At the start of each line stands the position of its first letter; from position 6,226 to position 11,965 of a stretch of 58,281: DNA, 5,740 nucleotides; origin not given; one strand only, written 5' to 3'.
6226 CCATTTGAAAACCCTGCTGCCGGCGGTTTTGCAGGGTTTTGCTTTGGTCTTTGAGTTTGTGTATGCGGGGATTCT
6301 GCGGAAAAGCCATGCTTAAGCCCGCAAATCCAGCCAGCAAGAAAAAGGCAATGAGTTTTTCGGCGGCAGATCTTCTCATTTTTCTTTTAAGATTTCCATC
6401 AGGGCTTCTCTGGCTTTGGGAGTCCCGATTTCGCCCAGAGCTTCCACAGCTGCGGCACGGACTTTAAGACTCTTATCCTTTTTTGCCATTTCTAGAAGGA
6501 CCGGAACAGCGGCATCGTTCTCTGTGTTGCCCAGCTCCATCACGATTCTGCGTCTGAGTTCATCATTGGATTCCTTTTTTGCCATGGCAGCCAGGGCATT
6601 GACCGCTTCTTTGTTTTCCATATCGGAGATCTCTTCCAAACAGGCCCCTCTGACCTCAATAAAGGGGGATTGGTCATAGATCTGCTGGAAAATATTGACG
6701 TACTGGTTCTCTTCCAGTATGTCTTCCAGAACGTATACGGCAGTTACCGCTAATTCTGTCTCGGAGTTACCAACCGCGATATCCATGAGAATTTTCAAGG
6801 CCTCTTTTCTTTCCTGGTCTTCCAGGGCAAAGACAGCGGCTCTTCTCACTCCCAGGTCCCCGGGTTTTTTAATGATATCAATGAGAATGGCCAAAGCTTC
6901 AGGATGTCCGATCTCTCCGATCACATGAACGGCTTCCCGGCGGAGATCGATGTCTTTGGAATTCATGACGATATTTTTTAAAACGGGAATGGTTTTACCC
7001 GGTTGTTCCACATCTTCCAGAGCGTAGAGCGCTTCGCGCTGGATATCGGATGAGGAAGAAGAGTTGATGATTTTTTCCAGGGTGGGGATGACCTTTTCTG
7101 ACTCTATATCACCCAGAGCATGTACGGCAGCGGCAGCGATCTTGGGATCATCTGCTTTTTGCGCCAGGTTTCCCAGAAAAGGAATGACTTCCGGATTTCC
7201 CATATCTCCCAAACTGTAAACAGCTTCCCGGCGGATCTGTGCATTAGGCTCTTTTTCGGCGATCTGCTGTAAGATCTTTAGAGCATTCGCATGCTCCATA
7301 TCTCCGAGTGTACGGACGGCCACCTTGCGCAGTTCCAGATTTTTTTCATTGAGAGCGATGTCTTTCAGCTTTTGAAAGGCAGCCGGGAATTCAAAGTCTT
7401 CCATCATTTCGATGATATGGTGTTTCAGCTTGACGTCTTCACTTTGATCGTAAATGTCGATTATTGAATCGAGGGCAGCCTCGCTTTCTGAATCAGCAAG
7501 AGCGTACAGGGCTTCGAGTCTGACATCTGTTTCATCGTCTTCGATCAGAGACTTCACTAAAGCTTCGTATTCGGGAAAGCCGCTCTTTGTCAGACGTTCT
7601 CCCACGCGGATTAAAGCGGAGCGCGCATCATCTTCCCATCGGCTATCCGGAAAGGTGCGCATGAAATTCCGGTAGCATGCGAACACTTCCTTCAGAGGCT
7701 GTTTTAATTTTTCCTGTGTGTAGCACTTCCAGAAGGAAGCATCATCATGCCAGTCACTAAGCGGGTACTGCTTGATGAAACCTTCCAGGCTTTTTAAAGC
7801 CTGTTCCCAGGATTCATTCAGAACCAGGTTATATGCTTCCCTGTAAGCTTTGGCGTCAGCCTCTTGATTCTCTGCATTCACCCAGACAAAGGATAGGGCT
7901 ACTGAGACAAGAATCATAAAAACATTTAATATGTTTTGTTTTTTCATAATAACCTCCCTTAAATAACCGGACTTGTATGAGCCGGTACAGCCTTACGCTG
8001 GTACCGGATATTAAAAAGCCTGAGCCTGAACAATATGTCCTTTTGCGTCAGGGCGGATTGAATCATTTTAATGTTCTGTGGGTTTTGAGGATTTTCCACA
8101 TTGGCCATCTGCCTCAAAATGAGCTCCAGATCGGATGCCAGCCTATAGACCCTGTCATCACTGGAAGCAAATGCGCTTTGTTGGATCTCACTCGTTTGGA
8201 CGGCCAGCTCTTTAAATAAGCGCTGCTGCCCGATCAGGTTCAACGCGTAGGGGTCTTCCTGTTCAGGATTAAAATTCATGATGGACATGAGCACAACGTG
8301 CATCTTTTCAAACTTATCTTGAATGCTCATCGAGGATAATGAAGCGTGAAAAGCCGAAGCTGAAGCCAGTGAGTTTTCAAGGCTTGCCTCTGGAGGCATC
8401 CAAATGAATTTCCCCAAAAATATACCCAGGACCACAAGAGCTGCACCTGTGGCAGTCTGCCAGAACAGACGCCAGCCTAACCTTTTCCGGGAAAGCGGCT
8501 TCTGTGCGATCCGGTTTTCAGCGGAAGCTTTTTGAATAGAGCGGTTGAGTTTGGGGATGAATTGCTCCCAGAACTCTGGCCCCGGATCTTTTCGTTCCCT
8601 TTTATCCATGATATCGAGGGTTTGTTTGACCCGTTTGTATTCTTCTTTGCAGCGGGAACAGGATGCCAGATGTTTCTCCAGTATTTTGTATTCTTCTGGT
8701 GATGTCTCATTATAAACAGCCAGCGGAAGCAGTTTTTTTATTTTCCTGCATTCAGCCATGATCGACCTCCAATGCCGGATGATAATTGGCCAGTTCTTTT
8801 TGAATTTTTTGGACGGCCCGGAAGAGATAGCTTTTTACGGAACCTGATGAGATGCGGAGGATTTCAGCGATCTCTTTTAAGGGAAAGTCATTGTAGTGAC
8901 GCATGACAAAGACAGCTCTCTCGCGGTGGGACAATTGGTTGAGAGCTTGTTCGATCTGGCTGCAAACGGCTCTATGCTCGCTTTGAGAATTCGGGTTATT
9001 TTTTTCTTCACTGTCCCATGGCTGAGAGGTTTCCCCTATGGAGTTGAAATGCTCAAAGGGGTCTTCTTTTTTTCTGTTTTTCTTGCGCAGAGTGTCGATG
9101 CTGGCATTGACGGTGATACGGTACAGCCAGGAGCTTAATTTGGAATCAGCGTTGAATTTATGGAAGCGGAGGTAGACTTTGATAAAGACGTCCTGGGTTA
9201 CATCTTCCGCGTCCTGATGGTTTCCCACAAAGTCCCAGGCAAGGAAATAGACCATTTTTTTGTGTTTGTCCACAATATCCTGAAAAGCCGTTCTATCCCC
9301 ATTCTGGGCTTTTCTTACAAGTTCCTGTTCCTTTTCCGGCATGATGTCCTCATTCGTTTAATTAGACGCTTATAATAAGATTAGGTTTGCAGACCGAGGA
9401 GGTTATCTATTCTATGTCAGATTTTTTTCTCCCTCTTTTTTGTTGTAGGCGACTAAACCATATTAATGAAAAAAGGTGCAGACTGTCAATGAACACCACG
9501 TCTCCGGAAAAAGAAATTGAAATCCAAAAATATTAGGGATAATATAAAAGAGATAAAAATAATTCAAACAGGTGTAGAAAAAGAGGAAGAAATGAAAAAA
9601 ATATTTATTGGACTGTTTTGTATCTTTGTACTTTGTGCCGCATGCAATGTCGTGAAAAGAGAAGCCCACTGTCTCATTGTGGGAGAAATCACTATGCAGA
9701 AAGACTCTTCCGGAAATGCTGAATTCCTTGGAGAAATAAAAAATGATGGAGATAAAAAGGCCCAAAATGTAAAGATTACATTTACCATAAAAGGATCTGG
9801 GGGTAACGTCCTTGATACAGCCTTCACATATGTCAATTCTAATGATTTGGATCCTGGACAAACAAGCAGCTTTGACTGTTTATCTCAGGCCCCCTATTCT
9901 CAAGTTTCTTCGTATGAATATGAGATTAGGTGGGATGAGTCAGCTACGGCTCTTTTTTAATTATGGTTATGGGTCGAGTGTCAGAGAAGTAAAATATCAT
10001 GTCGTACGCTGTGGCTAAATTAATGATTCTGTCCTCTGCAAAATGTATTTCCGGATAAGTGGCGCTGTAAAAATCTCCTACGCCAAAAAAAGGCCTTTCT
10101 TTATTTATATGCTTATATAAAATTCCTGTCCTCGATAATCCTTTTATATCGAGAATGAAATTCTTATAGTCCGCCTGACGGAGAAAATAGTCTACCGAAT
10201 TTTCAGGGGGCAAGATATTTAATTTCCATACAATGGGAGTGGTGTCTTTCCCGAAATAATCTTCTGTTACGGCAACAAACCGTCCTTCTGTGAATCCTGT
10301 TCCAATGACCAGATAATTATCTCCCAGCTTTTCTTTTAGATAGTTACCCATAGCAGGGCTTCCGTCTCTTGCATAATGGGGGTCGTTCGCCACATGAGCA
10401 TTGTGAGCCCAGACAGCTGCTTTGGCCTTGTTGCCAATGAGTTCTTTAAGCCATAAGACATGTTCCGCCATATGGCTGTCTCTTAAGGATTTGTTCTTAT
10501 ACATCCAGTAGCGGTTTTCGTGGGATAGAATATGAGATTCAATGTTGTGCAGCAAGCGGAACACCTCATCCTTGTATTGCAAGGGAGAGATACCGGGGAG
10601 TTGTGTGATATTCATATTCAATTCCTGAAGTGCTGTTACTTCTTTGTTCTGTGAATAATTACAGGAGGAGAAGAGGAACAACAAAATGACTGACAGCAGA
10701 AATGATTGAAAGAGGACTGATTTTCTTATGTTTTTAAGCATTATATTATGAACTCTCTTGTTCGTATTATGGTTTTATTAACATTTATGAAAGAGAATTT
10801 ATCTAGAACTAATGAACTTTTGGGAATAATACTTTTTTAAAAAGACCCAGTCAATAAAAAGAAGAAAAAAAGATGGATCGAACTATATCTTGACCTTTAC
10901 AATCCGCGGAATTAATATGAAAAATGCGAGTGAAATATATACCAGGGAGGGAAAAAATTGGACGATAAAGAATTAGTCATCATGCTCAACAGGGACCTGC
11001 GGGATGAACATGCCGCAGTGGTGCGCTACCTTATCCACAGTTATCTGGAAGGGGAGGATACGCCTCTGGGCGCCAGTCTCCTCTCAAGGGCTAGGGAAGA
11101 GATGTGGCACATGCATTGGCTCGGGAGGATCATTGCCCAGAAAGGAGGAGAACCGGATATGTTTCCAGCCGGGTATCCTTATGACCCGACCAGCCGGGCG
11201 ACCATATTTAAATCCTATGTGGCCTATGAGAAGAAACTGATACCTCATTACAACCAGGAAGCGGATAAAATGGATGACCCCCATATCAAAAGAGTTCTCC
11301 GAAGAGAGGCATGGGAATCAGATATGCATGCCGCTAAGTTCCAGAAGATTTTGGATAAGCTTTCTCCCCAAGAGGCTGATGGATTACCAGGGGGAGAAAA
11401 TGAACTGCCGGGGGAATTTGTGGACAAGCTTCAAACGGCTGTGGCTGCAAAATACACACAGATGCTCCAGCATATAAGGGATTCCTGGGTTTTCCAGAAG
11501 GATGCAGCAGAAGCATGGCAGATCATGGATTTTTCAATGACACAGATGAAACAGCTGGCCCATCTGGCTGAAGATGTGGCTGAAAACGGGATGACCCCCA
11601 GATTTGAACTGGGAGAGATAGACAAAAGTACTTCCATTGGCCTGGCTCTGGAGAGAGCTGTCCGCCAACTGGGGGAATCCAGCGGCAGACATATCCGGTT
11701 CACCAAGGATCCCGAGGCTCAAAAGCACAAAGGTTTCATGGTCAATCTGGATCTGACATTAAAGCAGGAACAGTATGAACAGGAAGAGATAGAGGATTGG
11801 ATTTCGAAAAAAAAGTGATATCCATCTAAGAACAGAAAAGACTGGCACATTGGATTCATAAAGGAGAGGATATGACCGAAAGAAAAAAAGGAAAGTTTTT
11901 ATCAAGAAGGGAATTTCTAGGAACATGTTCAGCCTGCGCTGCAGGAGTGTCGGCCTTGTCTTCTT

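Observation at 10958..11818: Single-chain bacterioferritin-like pseudo-dimer: both halves keep the haem Met, only one keeps ferroxidase ligands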

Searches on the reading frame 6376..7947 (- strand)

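Call 10: search_protein_families(library=pfam, proteins=[window:6376-7947:-], max_evalue=0.001)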
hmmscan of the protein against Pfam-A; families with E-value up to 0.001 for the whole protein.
window:6376-7947:- (523 aa): 12 families
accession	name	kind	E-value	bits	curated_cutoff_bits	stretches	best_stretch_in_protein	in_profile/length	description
PF13646.12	HEAT_2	-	6.9e-61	203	27.7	5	225-311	3-88/88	HEAT repeats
PF03130.22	HEAT_PBS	-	2.7e-28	95.6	20.9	1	496-521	1-26/27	PBS lyase HEAT-like repeat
PF02985.28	HEAT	-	6e-17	60.6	23.5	1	481-508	2-28/31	HEAT repeat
PF01347.28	Vitellogenin_N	-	8e-13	48.2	24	0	258-343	467-556/590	Lipoprotein amino terminal region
PF13513.12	HEAT_EZ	-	2.3e-12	47.6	27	0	479-507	28-55/55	HEAT-like repeat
PF14668.11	RICTOR_V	-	3.3e-11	43.7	27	0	476-511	24-59/71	Rapamycin-insensitive companion of mTOR, domain 5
PF00514.29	Arm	-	2.5e-09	37.3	20.6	0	480-507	13-39/41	Armadillo/beta-catenin-like repeat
PF11838.14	ERAP1_C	-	1.7e-08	34.7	38.2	0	202-296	125-227/318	ERAP1-like C-terminal domain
PF11865.14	mTOR_dom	-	1.3e-06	28.9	27.6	0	218-250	7-39/160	Serine/threonine-protein kinase mTOR domain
PF13525.12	YfiO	-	1.7e-06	28.4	25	0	29-77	3-51/203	Outer membrane lipoprotein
PF24173.1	TPR_TTI1_N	-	1.5e-05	24.6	27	0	397-506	57-170/330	TTI1 N-terminal TPR domain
PF25577.1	TPR_TAF2_C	-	3.4e-05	23.3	27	0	120-203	219-305/363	TAF2-like, TPR repeats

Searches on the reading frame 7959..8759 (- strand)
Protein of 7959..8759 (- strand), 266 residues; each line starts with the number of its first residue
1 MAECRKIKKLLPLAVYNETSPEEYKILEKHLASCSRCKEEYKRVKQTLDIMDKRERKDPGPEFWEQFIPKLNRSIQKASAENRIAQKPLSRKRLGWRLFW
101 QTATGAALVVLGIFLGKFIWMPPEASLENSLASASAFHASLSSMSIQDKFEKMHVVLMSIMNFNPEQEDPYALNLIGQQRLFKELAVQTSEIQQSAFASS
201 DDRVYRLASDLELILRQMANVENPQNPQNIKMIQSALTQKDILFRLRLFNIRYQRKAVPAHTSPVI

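Call 10: search_protein_families(library=pfam, proteins=[window:7959-8759:-], max_evalue=0.001)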
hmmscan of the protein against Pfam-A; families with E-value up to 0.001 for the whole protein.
window:7959-8759:- (266 aa): 1 family
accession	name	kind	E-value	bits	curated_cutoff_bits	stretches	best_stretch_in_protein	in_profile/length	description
PF13490.11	zf-HC2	-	1.5e-08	35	22.2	1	4-37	1-34/35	Putative zinc-finger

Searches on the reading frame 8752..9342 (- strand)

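Call 10: search_protein_families(library=pfam, proteins=[window:8752-9342:-], max_evalue=0.001)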
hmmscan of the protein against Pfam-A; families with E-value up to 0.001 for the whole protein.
window:8752-9342:- (196 aa): 4 families
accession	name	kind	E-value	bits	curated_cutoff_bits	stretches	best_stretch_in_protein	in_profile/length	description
PF04542.20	Sigma70_r2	-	7.2e-19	67.8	24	1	24-90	2-70/71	Sigma-70 region 2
PF08281.18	Sigma70_r4_2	-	8.4e-18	64.2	25.7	1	129-180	3-54/54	Sigma-70, region 4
PF04545.22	Sigma70_r4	-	2.7e-14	52.8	24.1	1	133-182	1-50/50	Sigma-70, region 4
PF00196.25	GerE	-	4.4e-06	26.7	23.5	1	136-181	2-46/57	Bacterial regulatory proteins, luxR family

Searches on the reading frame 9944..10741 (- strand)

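Call 10: search_protein_families(library=pfam, proteins=[window:9944-10741:-], max_evalue=0.001)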
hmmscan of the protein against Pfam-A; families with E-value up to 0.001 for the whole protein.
window:9944-10741:- (265 aa): 1 family
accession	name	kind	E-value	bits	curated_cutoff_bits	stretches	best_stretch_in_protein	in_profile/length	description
PF05139.19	Erythro_esteras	-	3.3e-28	99.8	26.4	1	71-255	185-358/358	Erythromycin esterase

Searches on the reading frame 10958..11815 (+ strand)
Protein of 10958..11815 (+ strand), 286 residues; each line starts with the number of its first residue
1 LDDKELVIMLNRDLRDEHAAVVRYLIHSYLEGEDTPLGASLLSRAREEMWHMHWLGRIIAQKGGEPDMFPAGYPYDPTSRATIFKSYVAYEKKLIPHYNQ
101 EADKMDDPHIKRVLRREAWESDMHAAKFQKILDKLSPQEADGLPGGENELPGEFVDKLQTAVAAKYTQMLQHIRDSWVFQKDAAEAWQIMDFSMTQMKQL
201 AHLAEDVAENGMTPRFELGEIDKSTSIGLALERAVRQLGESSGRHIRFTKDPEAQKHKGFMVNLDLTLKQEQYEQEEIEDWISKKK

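Call 4: search_protein_families(library=pfam, proteins=[window:10958-11815:+], max_evalue=1)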
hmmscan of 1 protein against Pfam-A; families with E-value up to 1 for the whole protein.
window:10958-11815:+ (286 aa): 5 families
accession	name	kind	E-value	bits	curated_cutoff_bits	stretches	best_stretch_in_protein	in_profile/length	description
PF00210.30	Ferritin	-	1.3e-07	32.1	24.5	1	10-135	4-139/142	Ferritin-like domain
PF02915.23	Rubrerythrin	-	3.3e-05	24.7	22.8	2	15-131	8-136/137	Rubrerythrin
PF12902.13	Ferritin-like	-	0.00084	19.7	22.3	1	17-81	8-75/221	Ferritin-like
PF22277.2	EncFtn-like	-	0.1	12.9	27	1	95-126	30-61/85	EncFtn-like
PF09537.16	DUF2383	-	0.12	13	30.8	1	98-140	20-62/111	Domain of unknown function (DUF2383)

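Call 5: search_protein_families(library=ncbifam, proteins=[window:10958-11815:+], max_evalue=1)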
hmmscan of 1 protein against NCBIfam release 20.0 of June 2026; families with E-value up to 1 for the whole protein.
window:10958-11815:+ (286 aa): 3 families
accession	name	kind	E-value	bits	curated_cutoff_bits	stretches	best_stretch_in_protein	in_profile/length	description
NF058679.1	EncB_fam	subfamily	3.8e-07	30.1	90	1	88-154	29-95/117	encapsulin nanocompartment ferritin-likeEncB family encapsulin nanocompartment ferritin-like cargo protein cargo protein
TIGR04535.1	ferrit_encaps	subfamily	3.5e-05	23.7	125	1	89-138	23-75/114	encapsulin-associated ferritin-like protein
NF045767.1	RuberyRbr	equivalog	0.12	12.3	200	0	160-190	132-162/194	rubrerythrin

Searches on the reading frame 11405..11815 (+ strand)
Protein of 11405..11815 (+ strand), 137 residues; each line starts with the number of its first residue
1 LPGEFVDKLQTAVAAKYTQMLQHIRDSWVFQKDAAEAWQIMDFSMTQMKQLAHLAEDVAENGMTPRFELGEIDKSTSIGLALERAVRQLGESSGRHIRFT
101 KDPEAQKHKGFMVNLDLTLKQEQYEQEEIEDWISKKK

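Call 69: predict_structure(alignment_id=A2)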
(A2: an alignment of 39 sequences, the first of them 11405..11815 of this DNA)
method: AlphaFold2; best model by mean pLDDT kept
length: 137 residues; sequences in the alignment: 39
mean_pLDDT: 93.2   pTM: 0.85
mean pLDDT of the five models: 93.2, 91.9, 91.7, 91.0, 90.4
residues with pLDDT >= 90: 116; 70-90: 20; 50-70: 1; < 50: 0
segments of 3 or more residues with pLDDT < 50: none
pLDDT, mean of each block of 10 residues (from residue 1): 91 96 93 88 95 93 92 91 94 96 94 96 96 87
secondary structure, 60 per line:
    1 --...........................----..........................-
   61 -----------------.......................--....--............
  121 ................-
elements in order: H3-29 H34-59 H78-100 H103-106 H109-136

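Call 71: fold_search(model_id=the predicted structure, library=pdb)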
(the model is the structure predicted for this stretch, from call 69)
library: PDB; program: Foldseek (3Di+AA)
matches with E <= 10: 953; with E <= 0.001: 2
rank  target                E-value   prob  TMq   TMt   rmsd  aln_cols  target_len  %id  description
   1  1nf4_A                4.6e-04  1.00  0.85  0.70   2.0       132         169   16  X-Ray Structure of the Desulfovibrio desulfuricans bacterioferritin: the diiron site in different states (reduced stru (released 2003-04-01)
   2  3qz3_B                6.6e-04  1.00  0.82  0.71   2.8       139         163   12  The crystal structure of ferritin from Vibrio cholerae O1 biovar El Tor str. N16961 (released 2011-03-23)
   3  9bts_A                1.0e-03  1.00  0.86  0.77   2.2       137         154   15  Crystal structure of the bacterioferritin (Bfr) and ferritin (Ftn) heterooligomer complex from Acinetobacter baumannii (released 2024-08-14)
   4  1nf6_F                1.1e-03  1.00  0.87  0.70   1.9       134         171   16  X-ray structure of the Desulfovibrio desulfuricans bacterioferritin: the diiron site in different catalytic states ("c (released 2003-04-01)
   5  1nf4_H                1.2e-03  1.00  0.86  0.71   1.9       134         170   16  X-Ray Structure of the Desulfovibrio desulfuricans bacterioferritin: the diiron site in different states (reduced stru (released 2003-04-01)
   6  7xa0                  1.2e-03  1.00  0.81  0.78   2.9       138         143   10  Thermotoga maritima ferritin variant-Tm-E(S111F) (released 2023-03-22)
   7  9bye                  1.3e-03  1.00  0.79  0.68   3.1       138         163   12  Nanoparticle Crystal Structure of a Thermostabilized Mutant E.coli Ferritin ECFTNA (released 2025-11-26)
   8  9qq5_E                1.4e-03  1.00  0.86  0.87   2.1       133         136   11  Mini-bacterioferritin from Candidatus Methanoperedens species BLZ2 in a partially oxidized state (released 2026-04-01)
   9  1nf6_O                1.8e-03  1.00  0.82  0.67   2.5       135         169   17  X-ray structure of the Desulfovibrio desulfuricans bacterioferritin: the diiron site in different catalytic states ("c (released 2003-04-01)
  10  3qz3_A                1.8e-03  1.00  0.82  0.69   2.8       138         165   11  The crystal structure of ferritin from Vibrio cholerae O1 biovar El Tor str. N16961 (released 2011-03-23)
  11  8sqr                  2.0e-03  1.00  0.85  0.75   2.4       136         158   10  Crystal Structure of Bacterioferritin (Bfr) from Brucella abortus (iron bound, F16L mutant) (released 2023-05-17)
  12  7dy8_A                2.0e-03  1.00  0.81  0.69   2.9       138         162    9  Thermotoga maritima ferritin mutant-FLAL (released 2021-09-01)
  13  3ise_W                2.1e-03  1.00  0.85  0.75   2.2       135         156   12  Structure of mineralized Bfrb (double soak) from Pseudomonas aeruginosa to 2.8A Resolution (released 2010-02-02)
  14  7xa2                  2.2e-03  1.00  0.81  0.78   2.9       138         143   10  Thermotoga maritima ferritin variant-Tm-E(S111H) (released 2023-02-15)
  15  8sqq                  2.3e-03  1.00  0.86  0.74   2.2       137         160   10  Crystal Structure of Bacterioferritin (Bfr) from Brucella abortus (Apo Cubic Form 2, F16L mutant) (released 2023-05-17)
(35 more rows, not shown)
